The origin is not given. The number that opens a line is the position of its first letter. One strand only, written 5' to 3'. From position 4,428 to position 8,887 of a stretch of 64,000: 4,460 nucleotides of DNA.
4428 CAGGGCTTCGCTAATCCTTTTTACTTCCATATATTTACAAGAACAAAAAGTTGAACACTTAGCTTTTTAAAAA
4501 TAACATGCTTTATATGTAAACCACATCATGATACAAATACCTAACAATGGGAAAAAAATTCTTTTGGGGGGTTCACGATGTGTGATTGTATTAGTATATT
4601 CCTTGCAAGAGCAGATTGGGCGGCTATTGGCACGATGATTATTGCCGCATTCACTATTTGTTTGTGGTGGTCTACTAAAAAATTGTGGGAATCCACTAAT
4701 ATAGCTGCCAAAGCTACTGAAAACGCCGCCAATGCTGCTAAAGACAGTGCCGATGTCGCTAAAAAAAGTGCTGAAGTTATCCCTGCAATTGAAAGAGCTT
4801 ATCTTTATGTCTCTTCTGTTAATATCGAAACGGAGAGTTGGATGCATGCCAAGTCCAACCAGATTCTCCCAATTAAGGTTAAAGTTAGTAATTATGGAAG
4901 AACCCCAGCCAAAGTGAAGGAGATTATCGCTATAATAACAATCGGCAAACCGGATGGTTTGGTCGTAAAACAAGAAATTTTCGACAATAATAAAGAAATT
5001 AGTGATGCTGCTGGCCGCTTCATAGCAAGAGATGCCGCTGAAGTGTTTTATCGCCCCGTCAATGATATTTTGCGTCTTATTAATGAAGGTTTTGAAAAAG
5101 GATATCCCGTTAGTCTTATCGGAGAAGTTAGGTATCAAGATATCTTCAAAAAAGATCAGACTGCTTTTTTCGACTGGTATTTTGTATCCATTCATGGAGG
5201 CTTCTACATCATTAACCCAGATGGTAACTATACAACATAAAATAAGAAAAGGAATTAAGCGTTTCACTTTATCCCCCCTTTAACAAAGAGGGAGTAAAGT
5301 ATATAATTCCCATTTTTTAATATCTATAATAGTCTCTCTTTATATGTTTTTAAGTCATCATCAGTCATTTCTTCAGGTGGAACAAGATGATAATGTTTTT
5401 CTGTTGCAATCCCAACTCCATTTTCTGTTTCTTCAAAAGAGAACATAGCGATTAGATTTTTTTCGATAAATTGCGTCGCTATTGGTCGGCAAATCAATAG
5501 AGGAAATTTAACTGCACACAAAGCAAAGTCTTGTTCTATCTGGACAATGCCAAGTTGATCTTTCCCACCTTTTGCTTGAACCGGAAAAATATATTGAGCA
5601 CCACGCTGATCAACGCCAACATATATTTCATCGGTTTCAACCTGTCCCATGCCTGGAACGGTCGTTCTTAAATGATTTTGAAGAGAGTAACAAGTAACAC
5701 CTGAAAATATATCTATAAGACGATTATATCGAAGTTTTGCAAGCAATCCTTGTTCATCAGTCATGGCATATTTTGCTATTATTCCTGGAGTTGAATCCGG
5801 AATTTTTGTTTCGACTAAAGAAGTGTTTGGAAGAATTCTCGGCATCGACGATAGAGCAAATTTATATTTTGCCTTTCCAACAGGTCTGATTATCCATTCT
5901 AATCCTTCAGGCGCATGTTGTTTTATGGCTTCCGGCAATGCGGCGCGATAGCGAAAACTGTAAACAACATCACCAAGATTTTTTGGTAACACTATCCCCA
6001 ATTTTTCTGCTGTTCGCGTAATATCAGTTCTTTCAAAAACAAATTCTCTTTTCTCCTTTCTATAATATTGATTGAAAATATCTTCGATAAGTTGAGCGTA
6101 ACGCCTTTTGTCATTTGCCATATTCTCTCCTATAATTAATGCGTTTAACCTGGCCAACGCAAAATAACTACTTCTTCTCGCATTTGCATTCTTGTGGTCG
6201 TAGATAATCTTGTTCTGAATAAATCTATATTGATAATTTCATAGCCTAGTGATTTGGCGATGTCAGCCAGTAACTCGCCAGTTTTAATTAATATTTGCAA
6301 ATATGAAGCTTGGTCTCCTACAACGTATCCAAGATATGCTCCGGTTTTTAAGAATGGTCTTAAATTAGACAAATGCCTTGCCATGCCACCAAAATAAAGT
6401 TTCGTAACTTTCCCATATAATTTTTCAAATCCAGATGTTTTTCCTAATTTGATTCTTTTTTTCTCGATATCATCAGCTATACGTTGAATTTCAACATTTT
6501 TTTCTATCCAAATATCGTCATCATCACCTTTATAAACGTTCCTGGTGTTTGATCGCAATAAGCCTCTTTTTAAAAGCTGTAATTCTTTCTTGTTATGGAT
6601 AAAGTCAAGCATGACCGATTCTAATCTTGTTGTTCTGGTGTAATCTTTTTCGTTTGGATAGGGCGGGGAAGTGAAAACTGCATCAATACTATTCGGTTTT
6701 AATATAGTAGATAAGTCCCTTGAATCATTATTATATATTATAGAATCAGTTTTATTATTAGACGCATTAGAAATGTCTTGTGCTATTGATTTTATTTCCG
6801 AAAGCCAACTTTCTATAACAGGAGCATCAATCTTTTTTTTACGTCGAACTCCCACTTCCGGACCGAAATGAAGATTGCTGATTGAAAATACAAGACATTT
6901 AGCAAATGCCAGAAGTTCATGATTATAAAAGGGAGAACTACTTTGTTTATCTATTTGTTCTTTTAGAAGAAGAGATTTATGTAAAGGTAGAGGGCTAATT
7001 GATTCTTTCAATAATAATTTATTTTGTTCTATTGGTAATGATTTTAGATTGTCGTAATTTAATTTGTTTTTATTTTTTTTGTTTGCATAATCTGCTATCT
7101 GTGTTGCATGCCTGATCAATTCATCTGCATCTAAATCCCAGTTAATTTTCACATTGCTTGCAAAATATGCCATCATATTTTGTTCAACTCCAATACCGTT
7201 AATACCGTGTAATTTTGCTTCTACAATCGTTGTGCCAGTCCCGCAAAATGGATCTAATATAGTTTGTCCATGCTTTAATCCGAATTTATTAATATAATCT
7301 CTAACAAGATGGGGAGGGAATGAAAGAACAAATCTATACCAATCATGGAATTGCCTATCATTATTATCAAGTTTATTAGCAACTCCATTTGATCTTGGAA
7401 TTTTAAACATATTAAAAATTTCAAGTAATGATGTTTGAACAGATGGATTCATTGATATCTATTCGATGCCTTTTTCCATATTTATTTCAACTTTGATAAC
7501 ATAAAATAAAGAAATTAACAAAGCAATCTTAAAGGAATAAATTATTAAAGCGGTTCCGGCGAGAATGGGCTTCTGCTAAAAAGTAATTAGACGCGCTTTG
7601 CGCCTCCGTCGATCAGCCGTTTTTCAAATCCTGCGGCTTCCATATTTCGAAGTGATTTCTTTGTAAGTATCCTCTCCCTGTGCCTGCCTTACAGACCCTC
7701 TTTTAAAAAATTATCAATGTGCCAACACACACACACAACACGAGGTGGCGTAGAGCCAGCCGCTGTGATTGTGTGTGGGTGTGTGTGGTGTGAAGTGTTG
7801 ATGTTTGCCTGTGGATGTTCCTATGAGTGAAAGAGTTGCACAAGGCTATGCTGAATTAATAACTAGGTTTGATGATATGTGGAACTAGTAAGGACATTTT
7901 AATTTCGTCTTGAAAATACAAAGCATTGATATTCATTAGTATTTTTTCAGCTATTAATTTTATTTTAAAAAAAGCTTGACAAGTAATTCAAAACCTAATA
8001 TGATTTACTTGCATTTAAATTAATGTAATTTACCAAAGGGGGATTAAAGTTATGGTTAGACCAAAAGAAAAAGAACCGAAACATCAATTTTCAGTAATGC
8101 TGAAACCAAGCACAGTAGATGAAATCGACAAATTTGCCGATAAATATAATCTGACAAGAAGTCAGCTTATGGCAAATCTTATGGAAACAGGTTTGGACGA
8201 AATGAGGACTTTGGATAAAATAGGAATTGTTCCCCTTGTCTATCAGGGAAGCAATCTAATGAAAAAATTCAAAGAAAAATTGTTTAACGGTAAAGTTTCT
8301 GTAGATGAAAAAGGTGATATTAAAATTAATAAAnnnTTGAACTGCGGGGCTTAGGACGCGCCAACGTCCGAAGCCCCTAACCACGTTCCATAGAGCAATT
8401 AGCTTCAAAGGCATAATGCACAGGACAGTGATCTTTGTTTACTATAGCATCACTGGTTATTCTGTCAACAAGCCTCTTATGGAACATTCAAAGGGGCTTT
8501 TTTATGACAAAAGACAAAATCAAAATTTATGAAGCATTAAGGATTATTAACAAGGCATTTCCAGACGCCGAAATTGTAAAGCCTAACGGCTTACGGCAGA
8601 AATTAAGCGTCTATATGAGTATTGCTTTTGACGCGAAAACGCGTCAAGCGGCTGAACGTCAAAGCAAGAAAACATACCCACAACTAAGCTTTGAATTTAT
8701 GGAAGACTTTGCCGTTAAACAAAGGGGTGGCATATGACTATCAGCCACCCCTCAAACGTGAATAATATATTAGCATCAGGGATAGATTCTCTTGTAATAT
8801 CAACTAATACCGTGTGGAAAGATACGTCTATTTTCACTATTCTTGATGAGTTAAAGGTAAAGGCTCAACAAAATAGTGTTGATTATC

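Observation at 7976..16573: Same RHH regulator, unrelated replication initiators: modular Rep-integrase elements (IME-like)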

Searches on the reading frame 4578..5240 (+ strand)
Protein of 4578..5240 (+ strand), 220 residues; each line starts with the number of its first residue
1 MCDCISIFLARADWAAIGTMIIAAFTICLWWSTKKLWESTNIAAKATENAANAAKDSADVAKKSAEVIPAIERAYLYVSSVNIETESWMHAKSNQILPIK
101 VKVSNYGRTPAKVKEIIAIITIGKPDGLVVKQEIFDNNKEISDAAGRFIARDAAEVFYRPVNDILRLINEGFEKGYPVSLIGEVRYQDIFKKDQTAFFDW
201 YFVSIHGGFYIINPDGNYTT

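Call 15: search_protein_families(library=pfam, proteins=[window:4578-5240:+], max_evalue=0.1)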
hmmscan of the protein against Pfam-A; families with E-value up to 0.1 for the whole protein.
window:4578-5240:+ (220 aa): 0 families

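Call 89: search_protein_families(library=phrogs, proteins=[window:4578-5240:+], max_evalue=0.01)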
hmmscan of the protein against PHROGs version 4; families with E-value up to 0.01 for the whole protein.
window:4578-5240:+ (220 aa): 0 families

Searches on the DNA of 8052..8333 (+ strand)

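Call 66: search_rna_families(source=L011, start=8780, end=9010, threshold=evalue, max_evalue=10)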
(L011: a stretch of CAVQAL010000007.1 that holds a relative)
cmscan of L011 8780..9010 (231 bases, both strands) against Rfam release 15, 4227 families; matches with E-value up to 10: 6.
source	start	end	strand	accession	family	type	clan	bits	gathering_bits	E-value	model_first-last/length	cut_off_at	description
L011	8794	8913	-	RF01859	Phe_leader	Cis-reg; leader;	-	21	55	0.21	1-125/125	no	Phenylalanine leader peptide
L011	8822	8951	+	RF01619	ceN115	Gene; sRNA;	-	17.7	44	0.13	1-159/159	no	C. elegans sRNA ceN115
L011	8833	8938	-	RF04181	rteR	Gene; sRNA;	-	16.2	72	4.5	1-84/84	no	rteR sRNA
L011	8920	8993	+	RF00526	snoMe28S-U3344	Gene; snRNA; snoRNA; CD-box;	-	15.7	50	4.5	1-83/83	no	Small nucleolar RNA Me28S-U3344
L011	8845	8939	-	RF04179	BTnc049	Gene; sRNA;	-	15.2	81.9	3.1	1-111/111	no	Bacteroides sRNA BTnc049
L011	8830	8923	-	RF00111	SdsR_RyeB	Gene; sRNA;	CL00105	14.3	38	4.3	1-100/100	no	SdsR_RyeB RNA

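Call 67: build_rna_model(alignment_id=A5, structure=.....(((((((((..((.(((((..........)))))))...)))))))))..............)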
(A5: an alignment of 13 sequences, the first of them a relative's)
Model R1 built from alignment A5 (13 sequences, 67 columns); structure: as given.
model positions 65; base pairs 16; branch points 0; effective number of sequences 2.75; information 0.863 bits per position. Calibrated on 0.2 Mb of random sequence (short: E-values are rough).
structure used (alignment columns):
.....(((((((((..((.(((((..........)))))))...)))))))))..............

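Call 68: search_with_rna_model(model_id=R1, sources=[window, L001, L002, L003, L004, L005, L006, L007, L008, L009, L010, L011, L012, L013, L014, L015, L016, L017, L018, L019, L020, L021, L022, L023, L024, L025, L026, L027, L028, L029, L030, L031, L032, L033, L034, L035, L036, L037, L038, L039, L040, L041, L042, L043, L044, L045, L046, L047, L048, L049, L050, L051, L052, L053, L054, L055, L056, L057, L058, L059, L060, L061, L062, L063, L064, L065, L066, L067, L068, L069, L070, L071, L072, L073, L074, L075, L076, L077, L078, L079, L080, L081, L082, L083, L084, L085, L086, L087, L088], max_evalue=1, make_alignment=true)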
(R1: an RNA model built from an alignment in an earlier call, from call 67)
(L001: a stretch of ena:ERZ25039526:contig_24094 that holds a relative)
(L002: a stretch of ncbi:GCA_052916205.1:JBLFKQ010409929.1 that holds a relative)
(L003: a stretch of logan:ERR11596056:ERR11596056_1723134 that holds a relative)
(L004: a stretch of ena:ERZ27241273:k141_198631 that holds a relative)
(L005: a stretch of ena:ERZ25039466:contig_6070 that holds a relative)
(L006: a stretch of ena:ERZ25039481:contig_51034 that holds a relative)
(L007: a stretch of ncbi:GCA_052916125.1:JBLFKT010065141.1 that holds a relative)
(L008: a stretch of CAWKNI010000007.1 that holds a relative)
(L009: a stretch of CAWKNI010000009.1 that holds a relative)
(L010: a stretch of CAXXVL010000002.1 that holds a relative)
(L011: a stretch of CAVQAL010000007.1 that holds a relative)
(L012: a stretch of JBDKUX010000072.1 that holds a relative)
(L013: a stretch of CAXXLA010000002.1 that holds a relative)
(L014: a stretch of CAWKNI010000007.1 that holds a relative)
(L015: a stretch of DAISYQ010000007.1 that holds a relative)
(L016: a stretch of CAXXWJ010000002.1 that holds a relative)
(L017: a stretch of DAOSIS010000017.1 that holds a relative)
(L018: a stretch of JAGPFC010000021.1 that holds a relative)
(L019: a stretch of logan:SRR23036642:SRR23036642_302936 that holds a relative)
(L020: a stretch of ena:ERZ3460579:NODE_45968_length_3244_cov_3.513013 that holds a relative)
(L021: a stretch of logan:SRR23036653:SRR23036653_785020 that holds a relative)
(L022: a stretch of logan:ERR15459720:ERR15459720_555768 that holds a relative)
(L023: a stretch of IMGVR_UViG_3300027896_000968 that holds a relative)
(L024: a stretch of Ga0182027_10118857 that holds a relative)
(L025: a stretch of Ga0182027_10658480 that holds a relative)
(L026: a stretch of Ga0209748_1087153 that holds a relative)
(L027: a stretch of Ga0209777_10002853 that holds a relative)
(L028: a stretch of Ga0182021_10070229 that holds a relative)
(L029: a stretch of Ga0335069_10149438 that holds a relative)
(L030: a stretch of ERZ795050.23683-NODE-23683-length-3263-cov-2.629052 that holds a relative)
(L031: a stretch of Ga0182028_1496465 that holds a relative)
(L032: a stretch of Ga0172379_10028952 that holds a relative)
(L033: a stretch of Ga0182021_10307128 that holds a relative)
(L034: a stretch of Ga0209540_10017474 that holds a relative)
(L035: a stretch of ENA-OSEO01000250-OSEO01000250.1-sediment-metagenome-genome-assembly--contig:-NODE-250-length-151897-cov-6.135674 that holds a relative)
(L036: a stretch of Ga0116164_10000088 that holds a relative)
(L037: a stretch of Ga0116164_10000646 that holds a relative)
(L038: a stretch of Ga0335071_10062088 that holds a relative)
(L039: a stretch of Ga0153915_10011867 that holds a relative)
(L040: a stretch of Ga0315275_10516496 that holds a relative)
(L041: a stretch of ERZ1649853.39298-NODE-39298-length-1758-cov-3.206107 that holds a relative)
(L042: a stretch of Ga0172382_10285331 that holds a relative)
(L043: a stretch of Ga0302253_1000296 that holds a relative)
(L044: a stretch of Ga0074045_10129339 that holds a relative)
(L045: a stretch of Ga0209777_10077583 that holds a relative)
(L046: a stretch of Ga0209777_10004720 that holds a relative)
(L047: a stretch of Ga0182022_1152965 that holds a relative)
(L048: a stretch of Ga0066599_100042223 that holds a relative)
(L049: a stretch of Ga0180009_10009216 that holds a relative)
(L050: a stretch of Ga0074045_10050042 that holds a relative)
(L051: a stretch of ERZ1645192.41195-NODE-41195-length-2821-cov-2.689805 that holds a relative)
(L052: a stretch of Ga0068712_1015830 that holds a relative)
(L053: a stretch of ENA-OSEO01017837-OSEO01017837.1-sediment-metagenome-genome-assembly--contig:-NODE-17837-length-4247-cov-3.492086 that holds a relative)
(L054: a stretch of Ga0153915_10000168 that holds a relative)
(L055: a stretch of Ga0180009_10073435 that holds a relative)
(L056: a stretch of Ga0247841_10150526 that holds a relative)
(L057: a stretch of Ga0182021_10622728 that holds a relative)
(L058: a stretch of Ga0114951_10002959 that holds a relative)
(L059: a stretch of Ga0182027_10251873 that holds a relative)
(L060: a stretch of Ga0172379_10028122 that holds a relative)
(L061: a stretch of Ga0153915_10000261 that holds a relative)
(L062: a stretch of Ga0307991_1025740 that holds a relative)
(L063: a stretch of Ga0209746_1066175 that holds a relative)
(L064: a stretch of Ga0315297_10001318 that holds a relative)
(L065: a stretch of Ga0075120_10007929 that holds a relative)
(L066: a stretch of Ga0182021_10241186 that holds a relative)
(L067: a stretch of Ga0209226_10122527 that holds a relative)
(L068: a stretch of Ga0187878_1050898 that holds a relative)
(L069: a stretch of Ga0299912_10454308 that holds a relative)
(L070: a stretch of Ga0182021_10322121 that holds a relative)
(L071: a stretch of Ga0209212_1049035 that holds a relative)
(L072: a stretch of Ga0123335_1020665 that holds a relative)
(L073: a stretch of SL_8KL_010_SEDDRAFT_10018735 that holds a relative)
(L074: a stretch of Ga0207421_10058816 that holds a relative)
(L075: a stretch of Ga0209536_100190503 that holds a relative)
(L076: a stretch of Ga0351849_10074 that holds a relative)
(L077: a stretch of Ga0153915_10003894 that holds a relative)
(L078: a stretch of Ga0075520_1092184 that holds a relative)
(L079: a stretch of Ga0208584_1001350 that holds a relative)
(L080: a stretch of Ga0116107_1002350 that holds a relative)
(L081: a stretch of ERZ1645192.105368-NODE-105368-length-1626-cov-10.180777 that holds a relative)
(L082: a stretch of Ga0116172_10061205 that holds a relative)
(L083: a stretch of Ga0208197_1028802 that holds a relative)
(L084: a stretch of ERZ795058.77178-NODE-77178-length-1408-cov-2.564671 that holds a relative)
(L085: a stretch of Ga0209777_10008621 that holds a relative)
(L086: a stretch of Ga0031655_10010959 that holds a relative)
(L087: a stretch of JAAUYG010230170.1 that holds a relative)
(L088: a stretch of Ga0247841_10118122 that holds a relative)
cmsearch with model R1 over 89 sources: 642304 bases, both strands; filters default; matches with E-value up to 1: 60.
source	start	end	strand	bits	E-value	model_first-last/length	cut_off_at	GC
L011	8832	8896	+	88.2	3.5e-25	1-65/65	no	0.6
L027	3497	3561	+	87.5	5.8e-25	1-65/65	no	0.58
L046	8834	8898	+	85.3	3.2e-24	1-65/65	no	0.6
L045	1074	1138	+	82.7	2.1e-23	1-65/65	no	0.55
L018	8769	8833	+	81.1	7.3e-23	1-65/65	no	0.65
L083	806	870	+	81.1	7.3e-23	1-65/65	no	0.65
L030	935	999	+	80.8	8.7e-23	1-65/65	no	0.63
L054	8827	8892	+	80.5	1.1e-22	1-65/65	no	0.61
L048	1072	1135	+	79.9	1.8e-22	1-65/65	no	0.56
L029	1678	1742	+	79.4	2.6e-22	1-65/65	no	0.58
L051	1800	1864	+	78.5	5.1e-22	1-65/65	no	0.57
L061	8835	8898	+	78.4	5.3e-22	1-65/65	no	0.59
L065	3055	3119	+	77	1.6e-21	1-65/65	no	0.63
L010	8861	8924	+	76.6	2.1e-21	1-65/65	no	0.56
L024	509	573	+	73.6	2e-20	1-65/65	no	0.62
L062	1311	1375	+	71.4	1e-19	1-65/65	no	0.62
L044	1052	1116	+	70.6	1.9e-19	1-65/65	no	0.54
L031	41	104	+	69.9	3.1e-19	1-65/65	no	0.61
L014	8847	8911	+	69.6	4e-19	1-65/65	no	0.55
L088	1806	1870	+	68.7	7.8e-19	1-65/65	no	0.6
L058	8820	8884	+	67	2.7e-18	1-65/65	no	0.54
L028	940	1004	+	66.8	3.3e-18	1-65/65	no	0.55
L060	2859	2922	+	65.9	6.1e-18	1-65/65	no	0.56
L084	999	1063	+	59.3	8.9e-16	1-65/65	no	0.49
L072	4826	4890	+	58.5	1.6e-15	1-65/65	no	0.49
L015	8816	8880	+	57.9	2.4e-15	1-65/65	no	0.58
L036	8816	8880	+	57.9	2.4e-15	1-65/65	no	0.58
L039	4328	4392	+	56.9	5.1e-15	1-65/65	no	0.63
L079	4906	4970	+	56.5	6.9e-15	1-65/65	no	0.54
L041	919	983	+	54.2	3.9e-14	1-65/65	no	0.65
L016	8817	8881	+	52.4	1.6e-13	1-65/65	no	0.52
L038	1531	1595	+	50.5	6.2e-13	1-65/65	no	0.62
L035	8824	8890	+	48.5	2.8e-12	1-65/65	no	0.58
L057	1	45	+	47.9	4.4e-12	21-65/65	5'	0.6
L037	8805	8869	+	46.3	1.5e-11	1-65/65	no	0.55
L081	1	34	+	30.6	1.8e-06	32-65/65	5'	0.56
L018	8761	8825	-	29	6e-06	1-65/65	no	0.6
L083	798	862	-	29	6e-06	1-65/65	no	0.6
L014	8839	8903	-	27.5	1.9e-05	1-65/65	no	0.55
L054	8819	8884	-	26.6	3.8e-05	1-65/65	no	0.61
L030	927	991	-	24.9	0.00013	1-65/65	no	0.63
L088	1798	1862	-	24.5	0.00017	1-65/65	no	0.58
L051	1792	1856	-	23.7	0.00032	1-65/65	no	0.55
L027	3489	3553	-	23.6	0.00035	1-65/65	no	0.58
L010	8853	8916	-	23.3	0.00044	1-65/65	no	0.56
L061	8827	8890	-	23.2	0.00047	1-65/65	no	0.61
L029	1670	1734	-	22.5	0.00077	1-65/65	no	0.6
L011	8824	8888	-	22.4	0.00087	1-65/65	no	0.63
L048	1064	1127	-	21.9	0.0012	1-65/65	no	0.58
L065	3047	3111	-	21.7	0.0015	1-65/65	no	0.57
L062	1303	1367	-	21.7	0.0015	1-65/65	no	0.55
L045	1066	1130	-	21.6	0.0016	1-65/65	no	0.57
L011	5729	5770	+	19.7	0.0062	1-65/65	no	0.4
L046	8826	8890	-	19.6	0.0069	1-65/65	no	0.6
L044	1044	1108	-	16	0.1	1-65/65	no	0.54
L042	825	886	+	15.5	0.15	1-65/65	no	0.45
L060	2851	2914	-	15.2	0.18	1-65/65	no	0.58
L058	8812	8876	-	15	0.22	1-65/65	no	0.55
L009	12214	12287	+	14.6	0.29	1-65/65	no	0.49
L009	6320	6359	+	13.3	0.77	1-65/65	no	0.68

Alignment A6: 60 matches aligned to the model, 103 columns, each read 5' to 3' on its own strand. Consensus structure (alignment columns), stored with it:
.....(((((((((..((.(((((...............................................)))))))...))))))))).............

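Call 69: search_with_rna_model(model_id=R1, sources=[L010, L011, L014, L015, L016, L018, L024, L027, L028, L029, L030, L035, L037, L038, L039, L041, L044, L045, L046, L048, L051, L054, L058, L060, L061, L062, L065, L072, L079, L084, L088], max_evalue=1e-10, make_alignment=true, show_alignments=0)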
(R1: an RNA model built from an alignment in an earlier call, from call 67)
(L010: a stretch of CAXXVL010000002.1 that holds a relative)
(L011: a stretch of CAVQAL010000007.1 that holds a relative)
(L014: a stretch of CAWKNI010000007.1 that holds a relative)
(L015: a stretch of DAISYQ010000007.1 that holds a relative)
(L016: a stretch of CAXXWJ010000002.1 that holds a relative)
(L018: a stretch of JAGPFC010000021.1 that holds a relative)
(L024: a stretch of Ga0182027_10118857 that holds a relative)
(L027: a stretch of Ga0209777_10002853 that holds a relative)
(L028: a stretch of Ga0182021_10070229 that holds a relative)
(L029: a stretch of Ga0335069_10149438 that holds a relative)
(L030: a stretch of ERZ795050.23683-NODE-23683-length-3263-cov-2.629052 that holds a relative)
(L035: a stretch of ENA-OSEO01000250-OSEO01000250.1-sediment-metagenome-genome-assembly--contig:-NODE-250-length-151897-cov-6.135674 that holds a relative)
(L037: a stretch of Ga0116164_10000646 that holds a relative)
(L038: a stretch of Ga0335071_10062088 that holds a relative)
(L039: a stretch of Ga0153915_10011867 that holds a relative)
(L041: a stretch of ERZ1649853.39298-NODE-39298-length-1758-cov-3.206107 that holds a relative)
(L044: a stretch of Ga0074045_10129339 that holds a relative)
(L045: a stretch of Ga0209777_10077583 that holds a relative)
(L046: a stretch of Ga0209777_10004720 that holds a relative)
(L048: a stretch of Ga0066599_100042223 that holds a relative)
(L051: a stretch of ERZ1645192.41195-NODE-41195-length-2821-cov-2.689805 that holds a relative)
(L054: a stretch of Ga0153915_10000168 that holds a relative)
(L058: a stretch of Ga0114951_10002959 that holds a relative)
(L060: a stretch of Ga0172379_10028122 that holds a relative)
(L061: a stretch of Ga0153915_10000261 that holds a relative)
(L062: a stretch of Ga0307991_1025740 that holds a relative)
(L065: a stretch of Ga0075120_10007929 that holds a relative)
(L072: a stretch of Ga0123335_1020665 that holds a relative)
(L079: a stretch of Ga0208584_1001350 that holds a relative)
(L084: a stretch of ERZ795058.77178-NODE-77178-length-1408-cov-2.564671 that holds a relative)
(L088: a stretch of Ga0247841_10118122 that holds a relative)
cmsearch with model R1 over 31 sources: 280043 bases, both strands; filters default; matches with E-value up to 1e-10: 31.
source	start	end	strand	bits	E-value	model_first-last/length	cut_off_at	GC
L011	8832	8896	+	88.2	1.5e-25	1-65/65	no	0.6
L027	3497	3561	+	87.5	2.6e-25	1-65/65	no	0.58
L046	8834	8898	+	85.3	1.4e-24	1-65/65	no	0.6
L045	1074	1138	+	82.7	9.3e-24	1-65/65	no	0.55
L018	8769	8833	+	81.1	3.2e-23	1-65/65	no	0.65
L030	935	999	+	80.8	3.8e-23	1-65/65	no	0.63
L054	8827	8892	+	80.5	4.9e-23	1-65/65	no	0.61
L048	1072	1135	+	79.9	7.9e-23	1-65/65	no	0.56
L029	1678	1742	+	79.4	1.1e-22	1-65/65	no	0.58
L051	1800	1864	+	78.5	2.2e-22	1-65/65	no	0.57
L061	8835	8898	+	78.4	2.3e-22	1-65/65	no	0.59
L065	3055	3119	+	77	6.8e-22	1-65/65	no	0.63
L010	8861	8924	+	76.6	9.1e-22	1-65/65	no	0.56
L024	509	573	+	73.6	8.6e-21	1-65/65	no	0.62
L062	1311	1375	+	71.4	4.4e-20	1-65/65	no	0.62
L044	1052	1116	+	70.6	8.3e-20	1-65/65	no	0.54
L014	8847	8911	+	69.6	1.8e-19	1-65/65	no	0.55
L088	1806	1870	+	68.7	3.4e-19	1-65/65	no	0.6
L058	8820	8884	+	67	1.2e-18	1-65/65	no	0.54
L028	940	1004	+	66.8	1.4e-18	1-65/65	no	0.55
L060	2859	2922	+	65.9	2.7e-18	1-65/65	no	0.56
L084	999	1063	+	59.3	3.9e-16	1-65/65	no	0.49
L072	4826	4890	+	58.5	6.8e-16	1-65/65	no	0.49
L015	8816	8880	+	57.9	1.1e-15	1-65/65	no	0.58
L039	4328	4392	+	56.9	2.2e-15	1-65/65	no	0.63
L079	4906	4970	+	56.5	3e-15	1-65/65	no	0.54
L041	919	983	+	54.2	1.7e-14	1-65/65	no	0.65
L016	8817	8881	+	52.4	6.8e-14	1-65/65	no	0.52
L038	1531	1595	+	50.5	2.7e-13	1-65/65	no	0.62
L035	8824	8890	+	48.5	1.2e-12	1-65/65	no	0.58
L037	8805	8869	+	46.3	6.6e-12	1-65/65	no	0.55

Alignment A7: 31 matches aligned to the model, 73 columns, each read 5' to 3' on its own strand. Consensus structure (alignment columns), stored with it:
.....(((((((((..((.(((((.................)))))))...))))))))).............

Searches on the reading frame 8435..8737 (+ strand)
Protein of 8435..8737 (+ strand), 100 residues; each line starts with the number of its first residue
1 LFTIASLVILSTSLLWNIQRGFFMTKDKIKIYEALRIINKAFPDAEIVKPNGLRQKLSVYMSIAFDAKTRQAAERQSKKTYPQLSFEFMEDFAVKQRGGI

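Call 4: search_protein_families(library=pfam, proteins=[window:8435-8737:+], max_evalue=0.1)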
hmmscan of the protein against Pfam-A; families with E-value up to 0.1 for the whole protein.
window:8435-8737:+ (100 aa): 0 families

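Call 14: search_protein_families(library=phrogs, proteins=[window:8435-8737:+], max_evalue=0.1)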
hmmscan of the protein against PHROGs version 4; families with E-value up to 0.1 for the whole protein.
window:8435-8737:+ (100 aa): 0 families

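Call 16: search_protein_families(library=ncbifam, proteins=[window:8435-8737:+], max_evalue=0.1)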
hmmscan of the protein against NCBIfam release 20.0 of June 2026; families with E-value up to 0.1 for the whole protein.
window:8435-8737:+ (100 aa): 0 families
